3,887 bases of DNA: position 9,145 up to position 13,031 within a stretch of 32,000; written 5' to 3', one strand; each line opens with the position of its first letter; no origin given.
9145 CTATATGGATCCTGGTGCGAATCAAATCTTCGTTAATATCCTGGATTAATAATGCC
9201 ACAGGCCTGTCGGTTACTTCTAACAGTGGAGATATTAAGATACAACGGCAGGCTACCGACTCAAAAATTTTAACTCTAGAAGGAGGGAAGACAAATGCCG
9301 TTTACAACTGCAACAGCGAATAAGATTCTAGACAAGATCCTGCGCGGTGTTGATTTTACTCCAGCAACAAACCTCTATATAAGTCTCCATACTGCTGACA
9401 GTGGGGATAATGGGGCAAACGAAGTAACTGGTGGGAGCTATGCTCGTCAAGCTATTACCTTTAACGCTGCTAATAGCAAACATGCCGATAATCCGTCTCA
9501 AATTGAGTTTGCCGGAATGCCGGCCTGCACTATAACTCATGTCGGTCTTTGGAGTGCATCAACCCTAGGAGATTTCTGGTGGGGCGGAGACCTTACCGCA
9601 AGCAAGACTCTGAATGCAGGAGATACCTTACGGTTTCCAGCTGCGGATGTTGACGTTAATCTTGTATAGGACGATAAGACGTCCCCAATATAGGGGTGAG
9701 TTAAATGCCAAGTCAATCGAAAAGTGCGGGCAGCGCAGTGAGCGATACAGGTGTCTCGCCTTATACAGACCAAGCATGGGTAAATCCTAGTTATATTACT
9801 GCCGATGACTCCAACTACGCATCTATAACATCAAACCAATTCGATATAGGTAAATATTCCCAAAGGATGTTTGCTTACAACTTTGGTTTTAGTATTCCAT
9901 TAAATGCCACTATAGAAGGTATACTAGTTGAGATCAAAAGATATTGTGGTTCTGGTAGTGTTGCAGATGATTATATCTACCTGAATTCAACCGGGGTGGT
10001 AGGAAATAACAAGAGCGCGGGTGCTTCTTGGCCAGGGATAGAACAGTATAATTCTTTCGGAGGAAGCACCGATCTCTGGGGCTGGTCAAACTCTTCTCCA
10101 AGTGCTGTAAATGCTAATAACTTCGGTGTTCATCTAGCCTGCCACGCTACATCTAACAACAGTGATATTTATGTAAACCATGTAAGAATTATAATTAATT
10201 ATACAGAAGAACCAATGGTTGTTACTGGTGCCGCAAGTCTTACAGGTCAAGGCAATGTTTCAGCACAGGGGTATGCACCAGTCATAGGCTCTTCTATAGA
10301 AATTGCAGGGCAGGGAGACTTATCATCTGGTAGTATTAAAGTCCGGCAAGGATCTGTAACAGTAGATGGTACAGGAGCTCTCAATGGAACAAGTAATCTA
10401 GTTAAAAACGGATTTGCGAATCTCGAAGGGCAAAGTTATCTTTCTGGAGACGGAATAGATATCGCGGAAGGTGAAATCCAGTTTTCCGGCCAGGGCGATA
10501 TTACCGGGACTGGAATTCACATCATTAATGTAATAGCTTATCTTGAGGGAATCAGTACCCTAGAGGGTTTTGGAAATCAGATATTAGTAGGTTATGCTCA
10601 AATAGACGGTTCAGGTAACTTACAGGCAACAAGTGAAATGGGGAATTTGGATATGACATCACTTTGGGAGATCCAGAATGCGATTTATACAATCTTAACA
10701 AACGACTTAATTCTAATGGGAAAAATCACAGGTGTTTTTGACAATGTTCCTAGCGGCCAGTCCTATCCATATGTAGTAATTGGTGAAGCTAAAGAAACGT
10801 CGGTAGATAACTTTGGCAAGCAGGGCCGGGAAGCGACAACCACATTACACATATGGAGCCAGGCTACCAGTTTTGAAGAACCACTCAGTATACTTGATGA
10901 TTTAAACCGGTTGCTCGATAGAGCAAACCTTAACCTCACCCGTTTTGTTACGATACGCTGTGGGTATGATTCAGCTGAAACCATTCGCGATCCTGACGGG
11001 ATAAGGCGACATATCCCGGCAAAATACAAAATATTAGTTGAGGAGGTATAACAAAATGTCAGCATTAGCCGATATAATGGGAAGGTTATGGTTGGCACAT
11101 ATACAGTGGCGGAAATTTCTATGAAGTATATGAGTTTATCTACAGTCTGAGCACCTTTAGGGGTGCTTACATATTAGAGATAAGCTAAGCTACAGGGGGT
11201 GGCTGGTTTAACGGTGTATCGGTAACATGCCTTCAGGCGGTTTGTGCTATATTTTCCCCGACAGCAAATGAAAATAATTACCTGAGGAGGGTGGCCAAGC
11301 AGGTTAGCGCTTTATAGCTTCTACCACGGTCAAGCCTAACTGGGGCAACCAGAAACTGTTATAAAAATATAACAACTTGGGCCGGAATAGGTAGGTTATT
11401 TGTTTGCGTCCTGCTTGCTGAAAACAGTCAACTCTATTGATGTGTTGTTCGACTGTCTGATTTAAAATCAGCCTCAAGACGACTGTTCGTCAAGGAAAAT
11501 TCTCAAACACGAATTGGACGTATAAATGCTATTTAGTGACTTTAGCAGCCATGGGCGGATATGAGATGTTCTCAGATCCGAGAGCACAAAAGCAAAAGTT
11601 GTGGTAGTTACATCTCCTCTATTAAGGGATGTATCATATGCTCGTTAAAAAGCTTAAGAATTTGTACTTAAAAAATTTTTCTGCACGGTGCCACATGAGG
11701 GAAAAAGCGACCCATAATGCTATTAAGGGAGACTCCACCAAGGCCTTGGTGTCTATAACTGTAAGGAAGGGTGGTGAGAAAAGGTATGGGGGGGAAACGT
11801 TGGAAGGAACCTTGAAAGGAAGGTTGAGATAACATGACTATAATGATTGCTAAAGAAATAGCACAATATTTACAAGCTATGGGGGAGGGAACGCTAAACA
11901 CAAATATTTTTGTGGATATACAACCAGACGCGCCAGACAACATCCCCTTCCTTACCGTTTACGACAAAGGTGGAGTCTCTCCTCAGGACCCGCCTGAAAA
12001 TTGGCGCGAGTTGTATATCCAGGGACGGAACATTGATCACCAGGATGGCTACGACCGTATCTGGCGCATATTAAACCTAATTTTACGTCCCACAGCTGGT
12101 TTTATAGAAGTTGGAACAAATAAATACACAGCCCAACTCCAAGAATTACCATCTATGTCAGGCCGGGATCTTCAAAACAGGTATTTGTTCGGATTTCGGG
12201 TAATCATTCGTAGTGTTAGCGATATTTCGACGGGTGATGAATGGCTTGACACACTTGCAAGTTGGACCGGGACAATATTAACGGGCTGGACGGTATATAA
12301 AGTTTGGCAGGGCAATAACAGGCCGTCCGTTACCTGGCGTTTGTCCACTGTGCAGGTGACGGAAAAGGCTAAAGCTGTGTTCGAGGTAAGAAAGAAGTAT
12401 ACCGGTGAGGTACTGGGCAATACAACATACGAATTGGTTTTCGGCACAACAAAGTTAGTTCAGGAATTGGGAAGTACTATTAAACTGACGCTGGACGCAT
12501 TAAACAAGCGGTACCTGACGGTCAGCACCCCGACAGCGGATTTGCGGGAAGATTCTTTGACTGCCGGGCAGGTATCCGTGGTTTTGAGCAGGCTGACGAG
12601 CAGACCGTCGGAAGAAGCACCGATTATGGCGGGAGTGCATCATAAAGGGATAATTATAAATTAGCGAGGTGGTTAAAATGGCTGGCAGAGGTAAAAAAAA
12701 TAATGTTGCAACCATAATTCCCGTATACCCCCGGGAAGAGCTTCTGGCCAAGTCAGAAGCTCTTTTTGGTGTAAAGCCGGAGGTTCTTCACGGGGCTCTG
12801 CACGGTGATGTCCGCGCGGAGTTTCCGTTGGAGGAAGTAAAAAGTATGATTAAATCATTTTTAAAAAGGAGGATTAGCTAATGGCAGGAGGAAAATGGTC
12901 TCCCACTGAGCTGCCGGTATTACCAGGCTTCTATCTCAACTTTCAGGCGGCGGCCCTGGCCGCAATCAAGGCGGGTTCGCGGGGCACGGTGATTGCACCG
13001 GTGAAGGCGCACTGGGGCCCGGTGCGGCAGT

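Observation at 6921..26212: Head-less PBSX-type contractile-tail locus: candidate R-type tailocin under Xre / sigma-like control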

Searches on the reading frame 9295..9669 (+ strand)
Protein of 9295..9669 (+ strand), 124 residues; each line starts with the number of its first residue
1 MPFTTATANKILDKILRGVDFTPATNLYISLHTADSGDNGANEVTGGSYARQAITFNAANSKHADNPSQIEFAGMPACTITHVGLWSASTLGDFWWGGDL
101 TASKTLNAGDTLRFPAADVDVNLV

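Call 4: search_protein_families(library=phrogs, proteins=[window:9295-9669:+], max_evalue=0.01)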
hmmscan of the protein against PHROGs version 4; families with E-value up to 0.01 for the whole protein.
window:9295-9669:+ (124 aa): 1 family
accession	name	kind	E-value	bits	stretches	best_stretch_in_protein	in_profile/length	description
phrog_240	-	head and packaging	2.7e-36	126.3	1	1-122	61-187/200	head protein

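Call 6: search_protein_families(library=pfam, proteins=[window:9295-9669:+], max_evalue=0.01)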
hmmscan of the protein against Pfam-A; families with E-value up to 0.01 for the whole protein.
window:9295-9669:+ (124 aa): 1 family
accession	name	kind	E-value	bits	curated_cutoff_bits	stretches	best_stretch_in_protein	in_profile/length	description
PF23140.1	Gp80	-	2.2e-36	125.4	27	1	3-121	2-127/128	Podophage GP4 fiber I protein gp80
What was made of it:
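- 9295..9669 (+): Gp80-like small fibre/virion protein (124 aa). It lies in a segment absent from the sister locus. PF23140, 2e-36; phrog_240, 3e-36 (calls 4, 6).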

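Call 10: search_protein_families(library=ncbifam, proteins=[window:9295-9669:+], max_evalue=0.01)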
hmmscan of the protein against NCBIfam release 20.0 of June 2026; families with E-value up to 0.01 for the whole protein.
window:9295-9669:+ (124 aa): 0 families

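Call 42: find_related_loci(query=window:9295-9669:+, collection=viral_contigs, flank=10000)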
Query window:9295-9669:+ (124 aa) in viral_contigs; peptide patterns used: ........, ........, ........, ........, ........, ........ (x = any residue, [..] = any of these).
46 stretches matched a pattern; 27 encode a relative of the query (tblastn E <= 1e-3); 27 distinct loci.
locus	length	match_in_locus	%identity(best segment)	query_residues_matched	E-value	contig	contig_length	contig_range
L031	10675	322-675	52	9-123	6e-33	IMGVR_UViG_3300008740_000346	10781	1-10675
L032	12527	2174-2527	52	9-123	1e-32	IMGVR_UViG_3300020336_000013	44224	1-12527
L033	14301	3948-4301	51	9-123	7e-32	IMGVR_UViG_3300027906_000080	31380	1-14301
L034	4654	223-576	51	9-123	4e-32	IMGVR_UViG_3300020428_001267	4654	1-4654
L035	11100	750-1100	50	10-123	7e-32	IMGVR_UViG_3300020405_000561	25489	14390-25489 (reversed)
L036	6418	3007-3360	50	9-123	2e-30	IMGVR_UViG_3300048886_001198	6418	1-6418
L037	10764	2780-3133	50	9-123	3e-30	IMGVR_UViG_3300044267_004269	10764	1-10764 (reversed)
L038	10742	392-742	49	10-123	9e-30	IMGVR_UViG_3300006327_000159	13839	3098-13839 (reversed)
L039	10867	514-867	48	9-123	7e-30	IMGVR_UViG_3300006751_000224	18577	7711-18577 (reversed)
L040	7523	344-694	49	10-123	1e-29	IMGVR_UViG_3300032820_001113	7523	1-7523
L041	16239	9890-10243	48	9-123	2e-29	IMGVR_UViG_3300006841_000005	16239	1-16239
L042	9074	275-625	48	10-123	1e-29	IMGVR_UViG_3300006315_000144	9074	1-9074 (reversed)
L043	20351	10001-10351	47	10-123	4e-29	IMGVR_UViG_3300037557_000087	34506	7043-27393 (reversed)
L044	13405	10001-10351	47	10-123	6e-29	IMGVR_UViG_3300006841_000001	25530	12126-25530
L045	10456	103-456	47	9-123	9e-29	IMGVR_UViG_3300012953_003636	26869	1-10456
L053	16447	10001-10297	50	27-123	4e-20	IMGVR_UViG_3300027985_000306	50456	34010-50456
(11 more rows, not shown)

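Call 77: search_protein_families(library=pfam, proteins=[L043:10362-10943:+, L043:10945-11628:+, L043:11628-12224:+, L043:12224-12832:+, L043:13138-14397:+, L043:14686-16425:+, L043:16425-18227:+, L053:8436-9920:+, L053:9920-10672:+, L053:11375-14008:+], max_evalue=0.01)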
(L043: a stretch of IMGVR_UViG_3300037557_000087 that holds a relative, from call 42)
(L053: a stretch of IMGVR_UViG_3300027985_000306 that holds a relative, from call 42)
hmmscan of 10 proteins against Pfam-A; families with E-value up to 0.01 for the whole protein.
L043:10362-10943:+ (193 aa): 0 families

L043:10945-11628:+ (227 aa): 0 families

L043:11628-12224:+ (198 aa): 0 families

L043:12224-12832:+ (202 aa): 0 families

L043:13138-14397:+ (419 aa): 0 families

L043:14686-16425:+ (579 aa): 0 families

L043:16425-18227:+ (600 aa): 0 families

L053:8436-9920:+ (494 aa): 0 families

L053:9920-10672:+ (250 aa): 1 family
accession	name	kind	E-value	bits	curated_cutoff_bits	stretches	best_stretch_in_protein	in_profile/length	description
PF23140.1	Gp80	-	1.9e-17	64.2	27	1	18-123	16-126/128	Podophage GP4 fiber I protein gp80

L053:11375-14008:+ (877 aa): 0 families
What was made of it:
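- Tried and rejected: Pfam on its neighbours in viral contigs gave no hits (call 77).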

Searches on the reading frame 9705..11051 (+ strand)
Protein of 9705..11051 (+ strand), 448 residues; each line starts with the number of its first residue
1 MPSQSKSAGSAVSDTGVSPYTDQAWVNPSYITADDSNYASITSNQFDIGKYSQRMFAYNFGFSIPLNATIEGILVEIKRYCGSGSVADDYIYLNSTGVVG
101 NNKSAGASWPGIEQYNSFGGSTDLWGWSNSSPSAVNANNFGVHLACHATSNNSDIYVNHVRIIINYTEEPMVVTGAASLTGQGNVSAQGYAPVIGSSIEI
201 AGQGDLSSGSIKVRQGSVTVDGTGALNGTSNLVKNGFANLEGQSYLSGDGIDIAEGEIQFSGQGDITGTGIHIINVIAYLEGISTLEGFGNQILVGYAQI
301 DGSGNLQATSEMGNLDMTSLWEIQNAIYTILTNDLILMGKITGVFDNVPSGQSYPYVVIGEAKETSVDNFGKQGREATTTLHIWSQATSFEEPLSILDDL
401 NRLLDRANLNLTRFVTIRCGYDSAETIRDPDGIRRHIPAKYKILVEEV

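Call 4: search_protein_families(library=phrogs, proteins=[window:9705-11051:+], max_evalue=0.01)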
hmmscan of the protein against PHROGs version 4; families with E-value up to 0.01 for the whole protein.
window:9705-11051:+ (448 aa): 2 families
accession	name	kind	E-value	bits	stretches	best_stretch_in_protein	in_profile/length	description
phrog_176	-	connector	1.9e-20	74.2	1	317-444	3-129/131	tail terminator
phrog_957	-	head and packaging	0.00011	23.1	1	347-432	24-104/121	head protein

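Call 6: search_protein_families(library=pfam, proteins=[window:9705-11051:+], max_evalue=0.01)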
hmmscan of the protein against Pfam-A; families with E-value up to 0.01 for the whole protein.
window:9705-11051:+ (448 aa): 1 family
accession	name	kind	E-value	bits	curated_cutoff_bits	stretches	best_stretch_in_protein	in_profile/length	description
PF11367.14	Tail_completion_gp17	-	1e-14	55.2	24.5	1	326-445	2-123/124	Tail completion protein gp17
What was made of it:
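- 9705..11051 (+): p448: a fusion of a widespread N-terminal module plus Gly-rich repeats (residues about 1-315) with a gp17-like tail-completion domain (residues 317-447). PF11367, 1e-14 (call 6).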

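Call 10: search_protein_families(library=ncbifam, proteins=[window:9705-11051:+], max_evalue=0.01)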
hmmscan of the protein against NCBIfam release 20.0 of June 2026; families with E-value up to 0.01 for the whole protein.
window:9705-11051:+ (448 aa): 0 families

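Call 35: find_homologous_proteins(query=window:9705-11051:+, max_evalue=0.001)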
Query window:9705-11051:+ (448 aa): 12 proteins with E <= 0.001 among 8000 candidates.
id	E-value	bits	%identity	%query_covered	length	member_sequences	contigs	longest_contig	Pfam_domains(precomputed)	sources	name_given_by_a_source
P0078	2.7e-294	994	100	100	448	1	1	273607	PF11367.15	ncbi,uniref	ncbi:DUF3168 domain-containing protein [Pelotomaculum propionicicum]|uniref:DUF3168 domain-containin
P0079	2.4e-18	84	40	38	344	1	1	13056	-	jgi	jgi:hypothetical protein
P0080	2.0e-16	78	37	37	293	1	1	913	-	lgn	-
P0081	1.5e-12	65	32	32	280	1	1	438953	PF18962.8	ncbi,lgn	-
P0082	9.7e-10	56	31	36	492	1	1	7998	PF24163.4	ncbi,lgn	-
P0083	2.4e-8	51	33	32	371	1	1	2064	-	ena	-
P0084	1.0e-7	49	32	32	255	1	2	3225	-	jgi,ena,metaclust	metaclust:\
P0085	1.1e-7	49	32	32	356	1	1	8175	-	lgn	-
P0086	1.2e-7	49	28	39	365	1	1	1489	PF18962.8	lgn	-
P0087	1.6e-7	49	32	34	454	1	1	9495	-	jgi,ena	-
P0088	5.3e-6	44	32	27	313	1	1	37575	PF07591.16,PF13403.12,PF14890.12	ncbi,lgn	-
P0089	2.2e-5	42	38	30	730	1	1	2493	-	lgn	-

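Call 43: find_related_loci(query=window:9705-11051:+, collection=viral_contigs, flank=10000)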
Query window:9705-11051:+ (448 aa) in viral_contigs; peptide patterns used: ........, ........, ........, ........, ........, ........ (x = any residue, [..] = any of these).
No stretch of DNA in the collection matches any of the patterns.
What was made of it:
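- Tried and rejected: p448 has no relative in viral contigs (call 43).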

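Call 85: search_protein_representatives(protein=window:9705-11051:+)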
Query: 448 residues. Proteins with E-value up to 0.001 (for the whole library): 8797; up to 1e-10: 2967; up to 1e-30: 35. The best 150 are listed.
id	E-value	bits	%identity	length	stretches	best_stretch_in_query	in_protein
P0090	3.9e-72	259.8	32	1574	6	23-271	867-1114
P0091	1.5e-52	195.3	34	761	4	8-169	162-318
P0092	2.2e-49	184.9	35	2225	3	4-172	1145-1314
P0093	1.5e-45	172.2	39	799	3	15-168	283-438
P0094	1.2e-43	166.0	33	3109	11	23-168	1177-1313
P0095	2.8e-43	164.7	30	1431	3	4-186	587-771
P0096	6.7e-40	153.6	31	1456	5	21-203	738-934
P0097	6.6e-39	150.3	36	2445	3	5-167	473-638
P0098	3.2e-38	148.1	31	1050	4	6-275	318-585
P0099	1.4e-37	146.0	35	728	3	21-183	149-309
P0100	5.0e-36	140.8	35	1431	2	12-191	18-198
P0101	5.6e-35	137.4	36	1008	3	19-167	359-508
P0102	6.3e-35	137.2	29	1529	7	22-173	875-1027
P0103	1.1e-34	136.5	48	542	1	11-168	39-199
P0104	2.4e-34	135.3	33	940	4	19-167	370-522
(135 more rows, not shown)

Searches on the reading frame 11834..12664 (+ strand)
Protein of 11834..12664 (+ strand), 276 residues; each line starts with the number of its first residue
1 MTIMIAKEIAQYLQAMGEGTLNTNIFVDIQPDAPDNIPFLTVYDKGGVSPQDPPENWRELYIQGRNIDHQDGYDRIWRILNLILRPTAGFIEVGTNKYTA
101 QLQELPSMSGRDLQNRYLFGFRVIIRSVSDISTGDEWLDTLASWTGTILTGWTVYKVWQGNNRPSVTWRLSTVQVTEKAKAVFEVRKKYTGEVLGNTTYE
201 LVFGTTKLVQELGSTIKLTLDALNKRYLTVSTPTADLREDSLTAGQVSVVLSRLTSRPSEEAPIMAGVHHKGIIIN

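Call 4: search_protein_families(library=phrogs, proteins=[window:11834-12664:+], max_evalue=0.01)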
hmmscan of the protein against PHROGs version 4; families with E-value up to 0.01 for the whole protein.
window:11834-12664:+ (276 aa): 1 family
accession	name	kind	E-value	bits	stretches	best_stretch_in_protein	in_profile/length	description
phrog_2146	-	unknown function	5.4e-26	92.6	1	121-273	118-272/274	-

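Call 6: search_protein_families(library=pfam, proteins=[window:11834-12664:+], max_evalue=0.01)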
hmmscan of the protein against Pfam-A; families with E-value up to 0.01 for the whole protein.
window:11834-12664:+ (276 aa): 1 family
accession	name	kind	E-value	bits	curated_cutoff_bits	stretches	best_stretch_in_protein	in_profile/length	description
PF12691.13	Phage_tail_terminator_6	-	1e-12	48.6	23.8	1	12-121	1-110/118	Bacteriophage tail terminator protein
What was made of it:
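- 11834..12664 (+): Tail terminator (276 aa); the first gene of the conserved tail operon. PF12691, 1e-12; phrog_2146 (calls 4, 6).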

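Call 10: search_protein_families(library=ncbifam, proteins=[window:11834-12664:+], max_evalue=0.01)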
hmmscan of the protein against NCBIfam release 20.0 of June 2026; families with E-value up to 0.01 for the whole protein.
window:11834-12664:+ (276 aa): 0 families

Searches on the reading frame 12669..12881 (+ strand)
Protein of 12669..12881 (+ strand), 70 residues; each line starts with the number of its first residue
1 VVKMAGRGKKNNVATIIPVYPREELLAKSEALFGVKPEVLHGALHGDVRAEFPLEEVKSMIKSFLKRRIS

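Call 4: search_protein_families(library=phrogs, proteins=[window:12669-12881:+], max_evalue=0.01)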
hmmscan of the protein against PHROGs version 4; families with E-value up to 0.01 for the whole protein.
window:12669-12881:+ (70 aa): 1 family
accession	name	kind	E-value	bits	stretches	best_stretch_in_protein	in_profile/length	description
phrog_1939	-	unknown function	5.2e-14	53.1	1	8-68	6-66/68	-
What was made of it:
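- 12669..12881 (+): Small YqzN/YkzM-like protein. phrog_1939, 5e-14 (call 4).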

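Call 6: search_protein_families(library=pfam, proteins=[window:12669-12881:+], max_evalue=0.01)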
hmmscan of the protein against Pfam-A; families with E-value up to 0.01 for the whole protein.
window:12669-12881:+ (70 aa): 0 families

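Call 10: search_protein_families(library=ncbifam, proteins=[window:12669-12881:+], max_evalue=0.01)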
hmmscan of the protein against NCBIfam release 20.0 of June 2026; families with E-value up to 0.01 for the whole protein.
window:12669-12881:+ (70 aa): 0 families
